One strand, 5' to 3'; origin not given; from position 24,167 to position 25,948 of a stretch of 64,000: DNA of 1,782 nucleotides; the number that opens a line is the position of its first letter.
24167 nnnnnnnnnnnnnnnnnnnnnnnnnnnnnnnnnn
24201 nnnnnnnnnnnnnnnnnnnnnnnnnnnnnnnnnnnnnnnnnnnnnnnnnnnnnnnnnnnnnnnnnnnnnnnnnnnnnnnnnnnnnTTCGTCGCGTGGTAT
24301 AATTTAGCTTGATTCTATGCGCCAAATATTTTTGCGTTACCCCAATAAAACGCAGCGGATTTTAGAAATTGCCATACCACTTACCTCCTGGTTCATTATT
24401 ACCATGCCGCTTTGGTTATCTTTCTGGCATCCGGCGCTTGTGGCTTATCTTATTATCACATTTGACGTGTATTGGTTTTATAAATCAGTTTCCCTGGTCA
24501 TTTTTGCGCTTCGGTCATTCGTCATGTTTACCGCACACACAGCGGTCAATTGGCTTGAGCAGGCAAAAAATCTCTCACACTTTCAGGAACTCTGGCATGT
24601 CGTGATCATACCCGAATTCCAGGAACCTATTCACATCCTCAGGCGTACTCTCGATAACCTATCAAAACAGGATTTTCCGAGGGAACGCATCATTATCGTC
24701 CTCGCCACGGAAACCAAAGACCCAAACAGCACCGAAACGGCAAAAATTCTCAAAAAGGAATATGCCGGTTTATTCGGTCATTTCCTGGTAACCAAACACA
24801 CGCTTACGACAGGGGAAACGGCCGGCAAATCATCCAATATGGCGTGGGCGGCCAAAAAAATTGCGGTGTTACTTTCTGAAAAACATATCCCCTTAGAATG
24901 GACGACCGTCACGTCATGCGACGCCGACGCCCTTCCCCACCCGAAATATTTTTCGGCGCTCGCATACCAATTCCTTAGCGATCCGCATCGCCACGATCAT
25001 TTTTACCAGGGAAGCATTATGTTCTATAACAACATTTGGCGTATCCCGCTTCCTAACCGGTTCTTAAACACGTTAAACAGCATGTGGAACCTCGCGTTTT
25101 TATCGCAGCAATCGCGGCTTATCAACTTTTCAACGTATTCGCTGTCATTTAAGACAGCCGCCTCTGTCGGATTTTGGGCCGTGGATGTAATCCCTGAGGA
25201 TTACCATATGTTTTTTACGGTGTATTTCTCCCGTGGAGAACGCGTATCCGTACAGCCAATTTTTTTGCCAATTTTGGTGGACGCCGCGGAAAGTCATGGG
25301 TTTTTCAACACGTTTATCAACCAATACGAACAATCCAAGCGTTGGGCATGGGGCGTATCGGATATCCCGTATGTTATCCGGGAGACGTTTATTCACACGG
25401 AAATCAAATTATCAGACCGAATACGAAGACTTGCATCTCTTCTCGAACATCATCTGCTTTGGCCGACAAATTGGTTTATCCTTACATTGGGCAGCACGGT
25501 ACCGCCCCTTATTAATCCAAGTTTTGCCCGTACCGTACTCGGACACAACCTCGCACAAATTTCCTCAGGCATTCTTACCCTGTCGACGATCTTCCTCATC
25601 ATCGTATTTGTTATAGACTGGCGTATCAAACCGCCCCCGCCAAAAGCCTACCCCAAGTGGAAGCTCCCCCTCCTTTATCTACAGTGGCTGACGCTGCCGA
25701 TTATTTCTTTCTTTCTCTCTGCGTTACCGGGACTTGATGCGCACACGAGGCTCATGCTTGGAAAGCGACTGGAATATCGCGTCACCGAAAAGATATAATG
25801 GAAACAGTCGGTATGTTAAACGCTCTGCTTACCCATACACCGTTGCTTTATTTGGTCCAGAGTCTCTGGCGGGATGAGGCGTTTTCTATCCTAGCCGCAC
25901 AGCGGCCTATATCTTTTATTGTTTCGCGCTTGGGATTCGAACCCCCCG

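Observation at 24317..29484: Envelope glycan cluster combining processive GT2, GT-C transferase, MraY/WecA-like GT4 and UbiA-type polyprenyl-phosphate phosphoribosyltransferase-like enzyme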

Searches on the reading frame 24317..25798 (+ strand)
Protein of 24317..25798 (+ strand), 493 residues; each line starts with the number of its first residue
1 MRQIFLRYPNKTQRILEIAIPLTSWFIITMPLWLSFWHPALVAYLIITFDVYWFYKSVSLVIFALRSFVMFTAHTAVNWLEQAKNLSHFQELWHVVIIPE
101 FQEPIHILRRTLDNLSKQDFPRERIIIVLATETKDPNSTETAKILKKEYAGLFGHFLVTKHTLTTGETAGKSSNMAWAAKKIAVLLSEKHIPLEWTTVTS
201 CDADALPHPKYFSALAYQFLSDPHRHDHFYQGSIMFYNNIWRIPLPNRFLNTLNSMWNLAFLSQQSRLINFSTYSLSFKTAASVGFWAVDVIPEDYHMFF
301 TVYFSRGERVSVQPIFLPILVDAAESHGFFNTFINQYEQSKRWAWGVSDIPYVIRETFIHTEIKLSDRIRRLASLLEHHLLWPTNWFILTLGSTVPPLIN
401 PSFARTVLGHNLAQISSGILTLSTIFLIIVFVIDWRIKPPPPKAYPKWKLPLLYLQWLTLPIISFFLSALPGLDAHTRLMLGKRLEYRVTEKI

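Call 4: search_protein_families(library=pfam, proteins=[window:24317-25798:+], max_evalue=0.01)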
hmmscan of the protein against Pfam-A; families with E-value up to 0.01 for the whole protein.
window:24317-25798:+ (493 aa): 2 families
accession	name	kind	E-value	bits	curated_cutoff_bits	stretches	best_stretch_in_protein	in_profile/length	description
PF13641.12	Glyco_tranf_2_3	-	3e-05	24.6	27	1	96-219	5-111/230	Glycosyltransferase like family 2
PF00535.33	Glycos_transf_2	-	0.00029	21.2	23.3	1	96-272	2-162/168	Glycosyl transferase family 2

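Call 5: search_protein_families(library=ncbifam, proteins=[window:24317-25798:+], max_evalue=1)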
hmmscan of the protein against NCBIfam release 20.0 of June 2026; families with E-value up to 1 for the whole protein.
window:24317-25798:+ (493 aa): 2 families
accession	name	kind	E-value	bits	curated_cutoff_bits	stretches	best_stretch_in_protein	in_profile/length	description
NF041865.1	EpsU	equivalog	0.079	12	700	1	95-137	42-84/394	exopolysaccharide biosynthesis GT2 family glycosyltransferase EpsU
NF011304.0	PRK14716.1-2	equivalog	0.11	11.3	604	1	95-210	60-167/502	glycosyl transferase family protein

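Call 19: find_homologous_proteins(query=window:24317-25798:+, max_evalue=0.001)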
Query window:24317-25798:+ (493 aa): 3858 proteins with E <= 0.001 among 8000 candidates; the best 120 are listed.
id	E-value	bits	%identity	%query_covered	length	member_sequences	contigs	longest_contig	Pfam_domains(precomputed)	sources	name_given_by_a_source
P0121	0.0e+0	1057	92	100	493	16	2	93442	PF13632.13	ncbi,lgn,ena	-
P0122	1.3e-291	986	86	100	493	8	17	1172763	PF13632.13,PF13641.13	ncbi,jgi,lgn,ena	jgi:cellulose synthase/poly-beta-1,6-N-acetylglucosamine synthase-like glycosyltransferase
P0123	1.8e-289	979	84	100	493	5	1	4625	PF13632.13,PF00535.33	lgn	-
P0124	5.0e-289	977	85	100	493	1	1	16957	-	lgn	-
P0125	1.2e-286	969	84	100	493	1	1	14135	PF13632.13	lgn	-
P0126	2.1e-286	968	83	100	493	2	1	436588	PF13632.13,PF13641.13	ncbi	-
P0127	9.0e-285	963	82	100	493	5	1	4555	PF13632.13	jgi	jgi:cellulose synthase/poly-beta-1,6-N-acetylglucosamine synthase-like glycosyltransferase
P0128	1.2e-284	963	83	100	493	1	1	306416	PF13632.13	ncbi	-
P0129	8.5e-283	957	81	100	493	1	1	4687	PF13632.13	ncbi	-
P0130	3.6e-281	951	82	100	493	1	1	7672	PF13632.13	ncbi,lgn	-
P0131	3.5e-280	948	80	100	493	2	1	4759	PF13632.13,PF13641.13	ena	-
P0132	4.6e-276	934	80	100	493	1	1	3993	PF13632.13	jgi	jgi:cellulose synthase/poly-beta-1,6-N-acetylglucosamine synthase-like glycosyltransferase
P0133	6.0e-276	934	80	100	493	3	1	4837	PF13632.13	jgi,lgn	jgi:cellulose synthase/poly-beta-1,6-N-acetylglucosamine synthase-like glycosyltransferase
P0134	2.2e-275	932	79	100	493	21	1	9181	PF13632.13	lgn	-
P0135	2.4e-275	932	82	97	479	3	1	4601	PF13632.13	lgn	-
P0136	5.2e-274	928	80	100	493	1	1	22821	PF13632.13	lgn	-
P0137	2.1e-272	922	79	100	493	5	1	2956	PF13632.13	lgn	-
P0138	2.3e-271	919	85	94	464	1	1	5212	PF13632.13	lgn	-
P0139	2.8e-271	919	79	100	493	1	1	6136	PF13632.13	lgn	-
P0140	3.9e-271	918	79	100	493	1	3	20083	PF13632.13,PF13641.13,PF00535.33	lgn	-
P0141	2.6e-270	915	84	94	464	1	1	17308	PF13632.13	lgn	-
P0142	3.0e-270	915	79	100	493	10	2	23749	PF13632.13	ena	-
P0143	1.2e-267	907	80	97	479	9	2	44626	PF13632.13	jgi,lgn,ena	-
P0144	1.7e-263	893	77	100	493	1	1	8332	PF13632.13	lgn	-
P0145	1.4e-259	880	76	100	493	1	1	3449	PF13632.13,PF13641.13,PF00535.33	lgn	-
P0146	1.4e-259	880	76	100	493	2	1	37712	PF13632.13,PF13641.13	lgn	-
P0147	1.1e-258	877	75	100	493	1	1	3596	PF13632.13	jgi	-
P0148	1.5e-258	877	75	100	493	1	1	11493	PF13632.13,PF13641.13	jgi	jgi:cellulose synthase/poly-beta-1,6-N-acetylglucosamine synthase-like glycosyltransferase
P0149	4.2e-258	875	77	100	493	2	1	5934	PF13632.13,PF00535.33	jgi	jgi:cellulose synthase/poly-beta-1,6-N-acetylglucosamine synthase-like glycosyltransferase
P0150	5.9e-258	875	76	100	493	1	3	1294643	PF13632.13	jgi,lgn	jgi:cellulose synthase/poly-beta-1,6-N-acetylglucosamine synthase-like glycosyltransferase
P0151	5.9e-257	871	77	100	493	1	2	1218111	PF13632.13,PF13641.13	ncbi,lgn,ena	-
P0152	1.0e-256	871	74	100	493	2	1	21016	PF13632.13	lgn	-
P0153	2.3e-255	866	75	100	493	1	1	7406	PF13632.13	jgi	-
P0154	8.5e-255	864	74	100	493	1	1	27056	PF13632.13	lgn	-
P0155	1.2e-254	864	73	100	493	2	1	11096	PF13632.13,PF13641.13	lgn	-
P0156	3.5e-254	862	75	100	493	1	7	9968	PF13632.13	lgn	-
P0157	7.2e-254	861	73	100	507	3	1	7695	PF13632.13,PF13641.13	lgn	-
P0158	7.7e-253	858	73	100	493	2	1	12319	PF13632.13,PF13641.13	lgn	-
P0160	7.0e-251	851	73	100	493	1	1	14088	PF13632.13,PF13641.13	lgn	-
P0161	4.0e-250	849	74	100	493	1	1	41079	PF13632.13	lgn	-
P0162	1.9e-249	847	72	100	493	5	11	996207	PF13632.13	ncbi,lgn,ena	ncbi:MAG: glycosyltransferase family 2 protein [Patescibacteria group bacterium]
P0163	1.7e-248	843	73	100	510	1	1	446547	PF13632.13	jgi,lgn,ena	-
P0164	1.1e-247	841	72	100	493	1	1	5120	PF13632.13,PF00535.33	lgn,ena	-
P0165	3.5e-247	839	71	100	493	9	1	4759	PF13632.13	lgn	-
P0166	4.8e-247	839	72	100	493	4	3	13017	PF13632.13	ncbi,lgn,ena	-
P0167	3.3e-246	836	76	94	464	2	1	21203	PF13632.13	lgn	-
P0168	9.0e-246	834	72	100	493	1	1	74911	PF13632.13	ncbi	ncbi:glycosyltransferase [Patescibacteria group bacterium]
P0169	1.1e-245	834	72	100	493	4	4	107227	PF13632.13,PF13641.13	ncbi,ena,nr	ncbi:glycosyltransferase family 2 protein [Patescibacteria group bacterium]|nr:glycosyltransferase f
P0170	5.6e-245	832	71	100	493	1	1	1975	PF13632.13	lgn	-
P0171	7.9e-245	831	71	100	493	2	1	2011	PF13632.13,PF13641.13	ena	-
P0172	9.0e-245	831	70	100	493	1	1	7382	PF13632.13,PF13641.13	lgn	-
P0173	2.2e-244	830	71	100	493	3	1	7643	PF13632.13,PF13641.13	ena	-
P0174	4.2e-244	829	71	100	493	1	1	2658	PF13632.13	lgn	-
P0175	1.4e-243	827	71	100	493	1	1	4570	PF13632.13,PF13641.13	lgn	-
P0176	2.5e-243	826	74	98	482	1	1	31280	PF13632.13,PF13641.13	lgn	-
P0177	2.6e-243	826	71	100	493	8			PF13632.13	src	-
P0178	6.0e-243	825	71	100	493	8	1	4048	PF13632.13,PF13641.13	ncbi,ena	ncbi:MAG: glycosyltransferase family 2 protein [Patescibacteria group bacterium]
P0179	1.5e-242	824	71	100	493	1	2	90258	PF13632.13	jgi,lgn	-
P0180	7.3e-242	822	70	100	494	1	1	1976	PF13632.13,PF13641.13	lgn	-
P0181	1.4e-241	821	71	100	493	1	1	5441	PF13632.13,PF13641.13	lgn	-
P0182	1.6e-241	820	69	100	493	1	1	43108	PF13632.13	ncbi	-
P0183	1.6e-241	820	70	100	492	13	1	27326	PF13632.13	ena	-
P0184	1.7e-241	820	70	100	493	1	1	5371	PF13632.13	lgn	-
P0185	1.8e-241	820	72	100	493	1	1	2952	PF13632.13,PF13641.13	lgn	-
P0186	3.5e-241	819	71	100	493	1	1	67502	PF13632.13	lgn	-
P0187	2.3e-240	817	71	100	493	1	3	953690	PF13632.13,PF13641.13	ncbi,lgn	-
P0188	6.6e-240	815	70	100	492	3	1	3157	PF13632.13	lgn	-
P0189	8.9e-240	815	70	100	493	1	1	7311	PF13632.13,PF13641.13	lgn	-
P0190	2.0e-239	814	70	100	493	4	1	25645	PF13632.13,PF13641.13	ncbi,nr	ncbi:glycosyltransferase family 2 protein [Candidatus Gottesmanbacteria bacterium]|nr:glycosyltransf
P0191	2.6e-239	813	69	100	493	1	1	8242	PF13632.13,PF13641.13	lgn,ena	-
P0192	3.4e-239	813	70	100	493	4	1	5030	PF13632.13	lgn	-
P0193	5.4e-239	812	70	100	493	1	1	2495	PF13632.13,PF13641.13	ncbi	-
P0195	6.8e-239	812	70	100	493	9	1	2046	PF13632.13,PF13641.13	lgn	-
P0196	1.1e-238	811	70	100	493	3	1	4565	PF13632.13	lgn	-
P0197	1.4e-238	811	70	100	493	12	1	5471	PF13632.13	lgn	-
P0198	1.5e-238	811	74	97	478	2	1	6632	PF13632.13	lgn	-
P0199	1.8e-238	810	69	100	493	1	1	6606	PF13632.13,PF13641.13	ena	-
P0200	1.9e-238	810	72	98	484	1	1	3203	PF13632.13,PF13641.13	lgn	-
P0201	1.9e-238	810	69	100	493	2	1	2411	PF13632.13,PF13641.13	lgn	-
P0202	2.5e-238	810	70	100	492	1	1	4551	PF13632.13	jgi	-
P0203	2.7e-238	810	70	100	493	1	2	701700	PF13632.13,PF13641.13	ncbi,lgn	-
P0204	3.9e-238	809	69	100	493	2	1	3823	PF13632.13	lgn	-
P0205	3.9e-238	809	70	100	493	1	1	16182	PF13632.13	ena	-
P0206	4.2e-238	809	69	100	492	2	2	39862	PF13632.13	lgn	-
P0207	7.0e-238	808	69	100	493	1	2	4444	PF13632.13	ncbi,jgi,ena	-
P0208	7.1e-238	808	70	100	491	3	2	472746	PF13632.13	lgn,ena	-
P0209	8.6e-238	808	70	100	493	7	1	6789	PF13632.13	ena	-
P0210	1.1e-237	808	69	100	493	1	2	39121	PF13632.13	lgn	-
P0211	1.3e-237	808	69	100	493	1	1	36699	PF13632.13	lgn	-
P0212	1.5e-237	807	68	100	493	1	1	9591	PF13632.13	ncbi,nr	ncbi:MAG: glycosyltransferase family 2 protein [bacterium]|nr:glycosyltransferase family 2 protein [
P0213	1.6e-237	807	70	100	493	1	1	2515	PF13632.13,PF13641.13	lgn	-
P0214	3.7e-237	806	70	100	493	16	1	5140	PF13632.13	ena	-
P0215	3.9e-237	806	68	100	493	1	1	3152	PF13632.13,PF13641.13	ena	-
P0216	4.7e-237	806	69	100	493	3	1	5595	PF13632.13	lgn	-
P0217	7.9e-237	805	69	100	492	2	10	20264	PF13632.13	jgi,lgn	-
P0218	8.7e-237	805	70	100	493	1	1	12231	PF13632.13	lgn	-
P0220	2.6e-236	803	69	100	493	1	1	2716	PF13632.13,PF13641.13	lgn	-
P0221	2.6e-236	803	68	100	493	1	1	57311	PF13632.13,PF13641.13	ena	-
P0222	2.9e-236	803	70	100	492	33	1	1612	PF13632.13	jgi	-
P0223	4.3e-236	803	72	94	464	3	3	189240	PF13632.13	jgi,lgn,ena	-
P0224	7.0e-236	802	70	100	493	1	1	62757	PF13632.13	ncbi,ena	-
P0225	1.1e-235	801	69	100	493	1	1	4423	PF13632.13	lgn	-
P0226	1.2e-235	801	70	100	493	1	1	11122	PF13632.13,PF13641.13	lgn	-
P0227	1.3e-235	801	68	100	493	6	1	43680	PF13632.13,PF13641.13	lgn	-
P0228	1.4e-235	801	69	100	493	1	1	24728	PF13632.13,PF13641.13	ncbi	-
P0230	1.9e-235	800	68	100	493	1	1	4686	PF13632.13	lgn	-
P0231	3.5e-235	799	69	100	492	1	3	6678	PF13632.13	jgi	-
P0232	4.0e-235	799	67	100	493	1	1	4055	PF13632.13,PF13641.13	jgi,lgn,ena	-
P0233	5.5e-235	799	68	100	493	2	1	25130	PF13632.13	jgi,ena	-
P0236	7.7e-235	798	70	100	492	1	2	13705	PF13632.13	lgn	-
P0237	7.8e-235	798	69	100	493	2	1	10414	PF13632.13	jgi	-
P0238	9.9e-235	798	69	100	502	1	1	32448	PF13632.13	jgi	-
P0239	1.2e-234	798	67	100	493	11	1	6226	PF13632.13,PF13641.13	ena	-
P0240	1.5e-234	797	67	100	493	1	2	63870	PF13632.13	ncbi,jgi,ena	-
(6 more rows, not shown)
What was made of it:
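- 24317..25798 (+): Membrane-embedded, processive-synthase-like family-2 glycosyltransferase (493 aa). It has N-terminal and C-terminal transmembrane helices around a GT-A domain with motifs D135, D202xD204, E294-D295 and Q339xxRW343. Pfam GT2 matches fall just below cutoff (call 4), but homologs carry PF13632 (call 19).
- Checked: GT2 scores just below the Pfam cutoffs in the window protein, but its homologs carry PF13632 (calls 4, 19).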

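Call 22: search_solved_structures(query=A2, max_evalue=10, show_alignments=3)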
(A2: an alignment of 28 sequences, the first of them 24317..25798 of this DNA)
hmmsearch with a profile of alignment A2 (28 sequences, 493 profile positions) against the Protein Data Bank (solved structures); distinct sequences matched with E-value up to 10: 8.
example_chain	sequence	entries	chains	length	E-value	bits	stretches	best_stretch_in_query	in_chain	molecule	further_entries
6l8e_A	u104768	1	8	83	0.16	13.7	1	174-231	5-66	YefM Antitoxin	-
7bwf_D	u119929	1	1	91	0.2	13.4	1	174-231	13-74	Antitoxin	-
7bwf_B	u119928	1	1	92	0.2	13.3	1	174-231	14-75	Antitoxin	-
6l8f_B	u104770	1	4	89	0.21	13.3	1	174-231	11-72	Antitoxin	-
6yv7_B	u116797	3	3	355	0.23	13.1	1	95-132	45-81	Glycosyl transferase, family 2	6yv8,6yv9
6yv7_A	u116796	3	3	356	0.23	13.1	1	95-132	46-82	Glycosyl transferase, family 2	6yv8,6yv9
5myj_AC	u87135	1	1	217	0.26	13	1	148-207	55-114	30S ribosomal protein S3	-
7nhn_d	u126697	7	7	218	1.6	10.4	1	146-207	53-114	30S ribosomal protein S3 | Small ribosomal subunit protein uS3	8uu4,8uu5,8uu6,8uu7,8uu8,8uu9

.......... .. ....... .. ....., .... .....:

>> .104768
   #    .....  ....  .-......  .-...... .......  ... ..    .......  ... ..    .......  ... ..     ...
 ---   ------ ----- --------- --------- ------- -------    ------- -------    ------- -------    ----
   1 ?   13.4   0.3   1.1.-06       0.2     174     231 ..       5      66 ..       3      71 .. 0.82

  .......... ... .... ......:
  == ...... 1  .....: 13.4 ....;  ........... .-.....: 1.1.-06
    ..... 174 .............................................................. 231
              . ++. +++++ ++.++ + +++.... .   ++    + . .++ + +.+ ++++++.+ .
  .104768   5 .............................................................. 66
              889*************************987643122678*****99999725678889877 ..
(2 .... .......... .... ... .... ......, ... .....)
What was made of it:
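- Closest known: Synthase-dependent polysaccharide secretion. Different: Sequence similarity is undetectable (a profile search of the PDB found nothing significant, call 22).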

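Call 37: find_related_loci(query=A2, collection=genome_contigs, flank=10000)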
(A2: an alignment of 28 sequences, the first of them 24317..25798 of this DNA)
Query A2 (493 aa) in genome_contigs; peptide patterns used: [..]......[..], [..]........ (x = any residue, [..] = any of these).
355 stretches matched a pattern; 255 encode a relative of the query (tblastn E <= 1e-3); the best 80 are kept; 80 distinct loci.
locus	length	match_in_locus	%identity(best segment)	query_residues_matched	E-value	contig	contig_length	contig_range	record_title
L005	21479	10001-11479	92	1-493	0e+0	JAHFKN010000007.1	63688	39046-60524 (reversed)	MAG: Candidatus Gottesmanbacteria bacterium isolate nzgw410 NODE_336_length_63689_cov_19.781132, whole genome shotgun se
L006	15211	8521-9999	91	1-493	0e+0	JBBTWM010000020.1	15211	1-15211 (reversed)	MAG: Patescibacteria group bacterium isolate H41-bin127_1 H41_bin127_1_000000000020, whole genome shotgun sequence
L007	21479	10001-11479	89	1-493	0e+0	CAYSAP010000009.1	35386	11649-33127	MAG TPA_asm: uncultured Gammaproteobacteria bacterium isolate SRP090828_co2_19 genome assembly, contig: NODE_416_length_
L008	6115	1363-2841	84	1-493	0e+0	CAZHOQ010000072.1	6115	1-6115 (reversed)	MAG TPA_asm: uncultured Gammaproteobacteria bacterium isolate SRP093185_co1_203 genome assembly, contig: NODE_9769_lengt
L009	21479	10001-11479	86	1-493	0e+0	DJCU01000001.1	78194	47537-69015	MAG TPA_asm: Candidatus Gottesmanbacteria bacterium UBA5942 UBA5942_contig_268, whole genome shotgun sequence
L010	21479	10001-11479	85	1-493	0e+0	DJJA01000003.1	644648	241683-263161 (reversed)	MAG TPA_asm: Candidatus Gottesmanbacteria bacterium UBA6580 UBA6580_contig_80, whole genome shotgun sequence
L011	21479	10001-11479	82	1-493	0e+0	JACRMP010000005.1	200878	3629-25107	MAG: Candidatus Gottesmanbacteria bacterium isolate NC_groundwater_1910_Pr3_S2p5_48_11 SR2-18-S2p5_coassembly_scaffold_1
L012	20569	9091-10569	78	1-493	0e+0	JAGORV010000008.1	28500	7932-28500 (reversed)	Candidatus Woesebacteria bacterium isolate Gw_Eff_bin_29 Gw_Eff_3135_length_28500_cov_7.287104, whole genome shotgun seq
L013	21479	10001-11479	80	1-493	0e+0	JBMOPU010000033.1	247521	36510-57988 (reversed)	MAG: Patescibacteria group bacterium isolate Betzabe_MAG136 MAG136_36, whole genome shotgun sequence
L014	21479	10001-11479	80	1-493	0e+0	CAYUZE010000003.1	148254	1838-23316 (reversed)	MAG TPA_asm: uncultured Gammaproteobacteria bacterium isolate binchicken_co130_63 genome assembly, contig: NODE_212_leng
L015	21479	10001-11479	77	1-493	0e+0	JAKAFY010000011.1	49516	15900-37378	MAG: bacterium isolate WY2.bin139 NODE_866_length_49516_cov_2.060742, whole genome shotgun sequence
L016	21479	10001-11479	72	1-493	0e+0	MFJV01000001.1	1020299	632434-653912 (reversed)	MAG: Candidatus Gottesmanbacteria bacterium RIFCSPLOWO2_01_FULL_43_11b rifcsplowo2_01_scaffold_30, whole genome shotgun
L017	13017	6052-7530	72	1-493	0e+0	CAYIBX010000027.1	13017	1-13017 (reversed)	MAG TPA_asm: uncultured Gammaproteobacteria bacterium isolate ERP119705_co18_370 genome assembly, contig: NODE_5953_leng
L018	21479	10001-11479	72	1-493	0e+0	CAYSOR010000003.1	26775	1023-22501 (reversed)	MAG TPA_asm: uncultured Gammaproteobacteria bacterium isolate binchicken_co266_188 genome assembly, contig: NODE_3007_le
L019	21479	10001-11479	72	1-493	0e+0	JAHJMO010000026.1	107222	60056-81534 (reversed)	MAG: Patescibacteria group bacterium isolate Old_saline.mb.45 Old_saline.mb.45_k141_751939, whole genome shotgun sequenc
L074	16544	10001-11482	59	1-493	0e+0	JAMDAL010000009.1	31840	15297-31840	MAG: Patescibacteria group bacterium isolate FK_Sedi_B_Bin.260 NODE_4224_length_31840_cov_6.17762, whole genome shotgun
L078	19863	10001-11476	56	2-493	0e+0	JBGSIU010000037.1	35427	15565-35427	MAG: Patescibacteria group bacterium isolate JTS-AC14 k141_3209496, whole genome shotgun sequence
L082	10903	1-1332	60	51-493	4e-178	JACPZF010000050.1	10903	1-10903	MAG: Candidatus Gottesmanbacteria bacterium isolate NC_groundwater_882_Pr1_S2p5_40_13 Montesol18_S2p5_coassembly_scaffol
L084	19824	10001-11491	53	1-493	2e-173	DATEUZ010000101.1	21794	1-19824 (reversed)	MAG TPA_asm: Patescibacteria group bacterium isolate SMAG_U8354 k141_2561336, whole genome shotgun sequence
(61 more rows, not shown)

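Call 39: predict_structure(alignment_id=A2)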
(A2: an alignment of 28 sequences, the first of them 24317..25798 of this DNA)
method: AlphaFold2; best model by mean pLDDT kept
length: 493 residues; sequences in the alignment: 28
mean_pLDDT: 74.3   pTM: 0.71
mean pLDDT of the five models: 74.3, 70.0, 68.6, 67.5, 64.2
residues with pLDDT >= 90: 147; 70-90: 164; 50-70: 104; < 50: 78
segments of 3 or more residues with pLDDT < 50: 239-247, 326-328, 344-347, 387-420, 467-493
pLDDT, mean of each block of 10 residues (from residue 1): 84 80 69 71 71 77 83 91 96 95 87 95 96 87 94 94 78 86 95 95 90 97 95 69 46 63 72 89 87 78 91 89 55 55 54 86 90 79 53 40 41 46 55 57 68 60 50 39 39 30
secondary structure, 60 per line:
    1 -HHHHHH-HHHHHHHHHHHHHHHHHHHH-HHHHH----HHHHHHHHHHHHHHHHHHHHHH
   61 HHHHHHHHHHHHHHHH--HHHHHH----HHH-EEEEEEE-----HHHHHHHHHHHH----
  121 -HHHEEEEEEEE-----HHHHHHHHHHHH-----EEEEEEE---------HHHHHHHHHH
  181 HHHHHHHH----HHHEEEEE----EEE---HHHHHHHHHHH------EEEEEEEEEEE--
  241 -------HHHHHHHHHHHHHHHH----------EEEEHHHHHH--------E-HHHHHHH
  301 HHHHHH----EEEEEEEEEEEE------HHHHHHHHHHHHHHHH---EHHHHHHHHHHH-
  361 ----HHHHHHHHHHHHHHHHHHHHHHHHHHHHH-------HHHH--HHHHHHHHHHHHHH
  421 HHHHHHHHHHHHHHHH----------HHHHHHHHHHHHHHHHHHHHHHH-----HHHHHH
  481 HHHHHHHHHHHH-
elements in order: H2-7 H9-28 H30-34 H39-76 H79-84 E93-99 H105-116 E125-132 H138-149 E155-161 H171-188 E196-200 E205-207 H211-221 E228-238 H248-263 E274-277 H278-283 H294-306 E311-322 H329-344 H349-359 H365-393 H401-404 H407-436 H447-469 H475-492
